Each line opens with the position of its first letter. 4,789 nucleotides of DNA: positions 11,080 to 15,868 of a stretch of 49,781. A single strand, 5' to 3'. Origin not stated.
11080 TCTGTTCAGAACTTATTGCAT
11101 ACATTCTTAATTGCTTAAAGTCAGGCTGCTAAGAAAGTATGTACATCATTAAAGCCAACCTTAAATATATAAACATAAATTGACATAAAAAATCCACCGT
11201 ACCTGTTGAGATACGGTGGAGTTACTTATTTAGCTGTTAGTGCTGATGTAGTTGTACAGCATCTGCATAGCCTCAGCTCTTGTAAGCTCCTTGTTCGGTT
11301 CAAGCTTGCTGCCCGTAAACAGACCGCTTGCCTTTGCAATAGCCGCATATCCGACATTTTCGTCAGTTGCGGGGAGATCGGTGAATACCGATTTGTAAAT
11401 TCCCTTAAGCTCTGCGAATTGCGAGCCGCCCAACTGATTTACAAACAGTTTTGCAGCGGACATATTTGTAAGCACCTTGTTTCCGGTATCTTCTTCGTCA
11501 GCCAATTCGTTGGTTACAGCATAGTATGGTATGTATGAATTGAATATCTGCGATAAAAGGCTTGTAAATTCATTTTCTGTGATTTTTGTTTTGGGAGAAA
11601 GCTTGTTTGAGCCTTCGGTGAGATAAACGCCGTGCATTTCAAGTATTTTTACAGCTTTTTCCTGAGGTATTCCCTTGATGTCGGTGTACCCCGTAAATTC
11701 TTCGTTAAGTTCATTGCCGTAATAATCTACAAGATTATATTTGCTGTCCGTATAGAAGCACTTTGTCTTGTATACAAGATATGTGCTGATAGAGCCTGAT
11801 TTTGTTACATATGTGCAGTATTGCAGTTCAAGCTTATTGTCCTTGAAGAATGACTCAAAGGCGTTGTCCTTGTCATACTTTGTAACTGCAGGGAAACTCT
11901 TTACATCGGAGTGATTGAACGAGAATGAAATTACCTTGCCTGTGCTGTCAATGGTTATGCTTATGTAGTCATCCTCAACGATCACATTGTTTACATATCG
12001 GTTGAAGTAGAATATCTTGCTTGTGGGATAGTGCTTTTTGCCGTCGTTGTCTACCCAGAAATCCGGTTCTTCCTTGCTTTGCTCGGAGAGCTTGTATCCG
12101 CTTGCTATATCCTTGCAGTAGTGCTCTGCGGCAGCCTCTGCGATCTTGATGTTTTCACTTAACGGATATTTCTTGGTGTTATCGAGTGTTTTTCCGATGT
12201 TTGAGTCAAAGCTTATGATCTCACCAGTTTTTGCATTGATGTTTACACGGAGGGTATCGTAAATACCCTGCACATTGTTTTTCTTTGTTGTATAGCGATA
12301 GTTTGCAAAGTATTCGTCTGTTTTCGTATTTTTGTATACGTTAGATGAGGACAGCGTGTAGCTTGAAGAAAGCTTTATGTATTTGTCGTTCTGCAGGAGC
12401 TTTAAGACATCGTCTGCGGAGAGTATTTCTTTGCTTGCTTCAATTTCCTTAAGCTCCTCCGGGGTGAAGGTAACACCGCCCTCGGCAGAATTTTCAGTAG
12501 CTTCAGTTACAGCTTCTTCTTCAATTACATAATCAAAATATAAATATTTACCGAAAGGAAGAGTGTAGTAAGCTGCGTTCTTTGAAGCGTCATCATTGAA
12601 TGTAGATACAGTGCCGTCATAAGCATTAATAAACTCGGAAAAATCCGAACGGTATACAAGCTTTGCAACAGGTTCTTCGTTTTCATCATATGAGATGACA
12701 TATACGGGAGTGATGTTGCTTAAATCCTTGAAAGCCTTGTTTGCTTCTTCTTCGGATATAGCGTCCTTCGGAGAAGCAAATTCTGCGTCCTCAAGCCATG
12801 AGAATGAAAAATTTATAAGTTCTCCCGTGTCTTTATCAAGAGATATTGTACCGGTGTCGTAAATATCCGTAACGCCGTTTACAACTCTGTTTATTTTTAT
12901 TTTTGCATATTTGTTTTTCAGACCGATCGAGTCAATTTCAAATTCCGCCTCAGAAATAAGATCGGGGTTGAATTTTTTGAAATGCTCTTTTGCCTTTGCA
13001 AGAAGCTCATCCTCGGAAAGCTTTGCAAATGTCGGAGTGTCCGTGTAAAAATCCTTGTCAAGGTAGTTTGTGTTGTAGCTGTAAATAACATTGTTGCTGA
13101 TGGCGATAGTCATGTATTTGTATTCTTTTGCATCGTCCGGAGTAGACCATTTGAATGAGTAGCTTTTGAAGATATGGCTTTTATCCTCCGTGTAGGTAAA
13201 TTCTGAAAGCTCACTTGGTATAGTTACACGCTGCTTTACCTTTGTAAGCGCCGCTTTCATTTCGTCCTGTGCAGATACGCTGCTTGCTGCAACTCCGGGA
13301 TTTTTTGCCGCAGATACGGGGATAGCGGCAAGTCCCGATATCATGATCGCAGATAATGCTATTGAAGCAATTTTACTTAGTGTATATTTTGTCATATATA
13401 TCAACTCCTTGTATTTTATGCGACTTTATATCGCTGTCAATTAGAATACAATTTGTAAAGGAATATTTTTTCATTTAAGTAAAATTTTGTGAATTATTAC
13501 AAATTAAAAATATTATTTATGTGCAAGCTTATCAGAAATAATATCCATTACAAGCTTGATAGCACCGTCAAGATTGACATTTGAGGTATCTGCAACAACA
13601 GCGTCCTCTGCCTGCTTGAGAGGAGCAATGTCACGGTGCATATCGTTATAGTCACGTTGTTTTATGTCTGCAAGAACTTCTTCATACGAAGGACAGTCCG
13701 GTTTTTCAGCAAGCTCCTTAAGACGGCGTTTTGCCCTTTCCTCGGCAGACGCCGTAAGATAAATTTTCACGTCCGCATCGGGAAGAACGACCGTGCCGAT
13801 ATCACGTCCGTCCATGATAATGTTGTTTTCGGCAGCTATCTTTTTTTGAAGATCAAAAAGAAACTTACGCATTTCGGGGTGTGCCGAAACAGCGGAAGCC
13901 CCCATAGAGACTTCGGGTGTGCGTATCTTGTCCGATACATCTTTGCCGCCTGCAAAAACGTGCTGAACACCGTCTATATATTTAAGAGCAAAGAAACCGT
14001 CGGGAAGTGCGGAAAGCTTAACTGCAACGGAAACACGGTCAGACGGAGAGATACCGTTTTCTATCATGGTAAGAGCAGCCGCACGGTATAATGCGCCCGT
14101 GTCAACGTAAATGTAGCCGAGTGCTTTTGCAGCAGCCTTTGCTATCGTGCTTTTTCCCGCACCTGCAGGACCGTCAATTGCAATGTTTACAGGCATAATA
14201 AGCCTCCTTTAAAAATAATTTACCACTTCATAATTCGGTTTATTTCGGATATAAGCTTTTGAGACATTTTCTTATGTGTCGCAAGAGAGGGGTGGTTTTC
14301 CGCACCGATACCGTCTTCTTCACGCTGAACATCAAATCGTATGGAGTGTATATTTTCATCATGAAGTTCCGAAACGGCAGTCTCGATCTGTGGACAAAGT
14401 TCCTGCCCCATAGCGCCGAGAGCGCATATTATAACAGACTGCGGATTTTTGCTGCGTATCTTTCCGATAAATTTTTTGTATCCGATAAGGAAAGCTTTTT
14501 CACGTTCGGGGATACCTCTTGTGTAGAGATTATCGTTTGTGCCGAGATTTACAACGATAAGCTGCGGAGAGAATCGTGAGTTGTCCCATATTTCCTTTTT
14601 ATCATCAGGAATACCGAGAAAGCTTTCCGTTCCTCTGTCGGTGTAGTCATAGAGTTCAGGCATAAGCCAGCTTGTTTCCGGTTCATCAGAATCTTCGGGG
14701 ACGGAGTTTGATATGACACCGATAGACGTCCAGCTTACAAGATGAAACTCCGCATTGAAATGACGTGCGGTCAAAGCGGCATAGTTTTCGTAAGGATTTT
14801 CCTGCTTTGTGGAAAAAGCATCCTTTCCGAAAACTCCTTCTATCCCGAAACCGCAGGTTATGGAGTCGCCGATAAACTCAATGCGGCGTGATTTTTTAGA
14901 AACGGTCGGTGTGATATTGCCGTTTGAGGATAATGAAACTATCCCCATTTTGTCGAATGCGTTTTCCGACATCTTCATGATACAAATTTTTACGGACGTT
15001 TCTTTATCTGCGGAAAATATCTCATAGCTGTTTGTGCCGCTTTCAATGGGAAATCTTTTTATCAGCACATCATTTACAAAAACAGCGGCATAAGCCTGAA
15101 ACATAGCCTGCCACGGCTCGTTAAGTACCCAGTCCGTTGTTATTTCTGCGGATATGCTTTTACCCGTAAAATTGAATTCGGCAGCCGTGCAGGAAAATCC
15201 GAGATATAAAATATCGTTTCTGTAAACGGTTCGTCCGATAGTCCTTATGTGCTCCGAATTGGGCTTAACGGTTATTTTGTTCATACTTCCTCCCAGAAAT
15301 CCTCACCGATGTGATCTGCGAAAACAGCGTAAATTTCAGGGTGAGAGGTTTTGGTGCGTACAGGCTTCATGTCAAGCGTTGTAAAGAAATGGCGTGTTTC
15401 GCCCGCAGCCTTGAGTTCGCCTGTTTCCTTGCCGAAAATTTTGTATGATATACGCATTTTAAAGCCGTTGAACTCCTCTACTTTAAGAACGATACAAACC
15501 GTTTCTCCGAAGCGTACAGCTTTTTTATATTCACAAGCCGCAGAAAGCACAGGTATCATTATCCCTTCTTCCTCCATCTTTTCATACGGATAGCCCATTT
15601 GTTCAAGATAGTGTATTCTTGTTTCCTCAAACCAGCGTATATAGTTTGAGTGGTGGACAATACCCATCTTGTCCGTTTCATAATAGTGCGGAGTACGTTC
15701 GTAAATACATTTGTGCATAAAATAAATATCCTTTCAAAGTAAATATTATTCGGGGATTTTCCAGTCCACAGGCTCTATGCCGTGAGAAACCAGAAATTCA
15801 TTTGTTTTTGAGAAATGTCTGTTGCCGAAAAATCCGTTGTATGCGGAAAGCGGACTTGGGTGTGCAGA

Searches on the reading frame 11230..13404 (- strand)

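Call 40: search_protein_families(library=pfam, proteins=[window:11230-13404:-], max_evalue=0.00001)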
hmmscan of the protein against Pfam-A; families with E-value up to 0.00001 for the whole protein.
window:11230-13404:- (724 aa): 2 families
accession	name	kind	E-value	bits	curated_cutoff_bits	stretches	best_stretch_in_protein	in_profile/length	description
PF16244.11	DUF4901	-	8e-14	52.4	27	1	346-497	15-147/148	YcdB, YcdC repeated domain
PF00395.25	SLH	-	4.6e-08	33.3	20.8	0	674-712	2-43/44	S-layer homology domain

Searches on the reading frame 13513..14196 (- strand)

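Call 40: search_protein_families(library=pfam, proteins=[window:13513-14196:-], max_evalue=0.00001)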
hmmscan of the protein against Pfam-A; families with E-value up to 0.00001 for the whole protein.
window:13513-14196:- (227 aa): 4 families
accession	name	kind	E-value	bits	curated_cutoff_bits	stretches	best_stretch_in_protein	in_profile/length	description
PF02224.24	Cytidylate_kin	-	6.3e-68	229.1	26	1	5-220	1-209/211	Cytidylate kinase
PF13189.12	Cytidylate_kin2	-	8.5e-12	46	28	1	4-182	1-147/176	Cytidylate kinase-like family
PF13238.12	AAA_18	-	1.1e-08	36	29.4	1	5-167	1-117/128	AAA domain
PF13207.12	AAA_17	-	3.1e-07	31.2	27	0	9-41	2-34/136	AAA domain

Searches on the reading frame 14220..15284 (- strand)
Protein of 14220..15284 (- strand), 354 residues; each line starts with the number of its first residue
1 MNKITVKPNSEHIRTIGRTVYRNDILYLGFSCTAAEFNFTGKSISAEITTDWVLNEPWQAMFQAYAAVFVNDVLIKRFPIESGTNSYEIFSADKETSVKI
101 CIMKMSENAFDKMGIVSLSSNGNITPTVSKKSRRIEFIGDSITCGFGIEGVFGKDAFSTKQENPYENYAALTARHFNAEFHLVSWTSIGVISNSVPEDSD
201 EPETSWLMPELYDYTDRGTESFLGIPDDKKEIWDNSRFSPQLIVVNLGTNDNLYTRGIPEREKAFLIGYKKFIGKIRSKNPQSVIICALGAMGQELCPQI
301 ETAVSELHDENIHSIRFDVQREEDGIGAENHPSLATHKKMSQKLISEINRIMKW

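Call 40: search_protein_families(library=pfam, proteins=[window:14220-15284:-], max_evalue=0.00001)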
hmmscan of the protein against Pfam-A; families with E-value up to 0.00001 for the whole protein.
window:14220-15284:- (354 aa): 3 families
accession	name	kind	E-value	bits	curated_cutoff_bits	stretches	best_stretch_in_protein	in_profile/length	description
PF17996.7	CE2_N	-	3.5e-13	50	27.9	1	16-119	2-97/108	Carbohydrate esterase 2 N-terminal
PF13472.12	Lipase_GDSL_2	-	1.9e-12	48.5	32.9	1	137-291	1-107/178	GDSL-like Lipase/Acylhydrolase family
PF00657.28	Lipase_GDSL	-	2.3e-07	31.6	23.6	1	135-310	1-162/208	GDSL-like Lipase/Acylhydrolase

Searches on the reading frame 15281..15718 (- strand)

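Call 40: search_protein_families(library=pfam, proteins=[window:15281-15718:-], max_evalue=0.00001)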
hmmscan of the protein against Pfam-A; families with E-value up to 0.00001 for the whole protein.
window:15281-15718:- (145 aa): 2 families
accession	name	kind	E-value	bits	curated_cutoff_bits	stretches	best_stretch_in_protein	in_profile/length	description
PF13279.12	4HBT_2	-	6.2e-18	65.9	25.5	1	13-116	4-107/122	Thioesterase-like superfamily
PF03061.28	4HBT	-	8.2e-12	45.7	20.6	1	18-101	1-77/79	Thioesterase superfamily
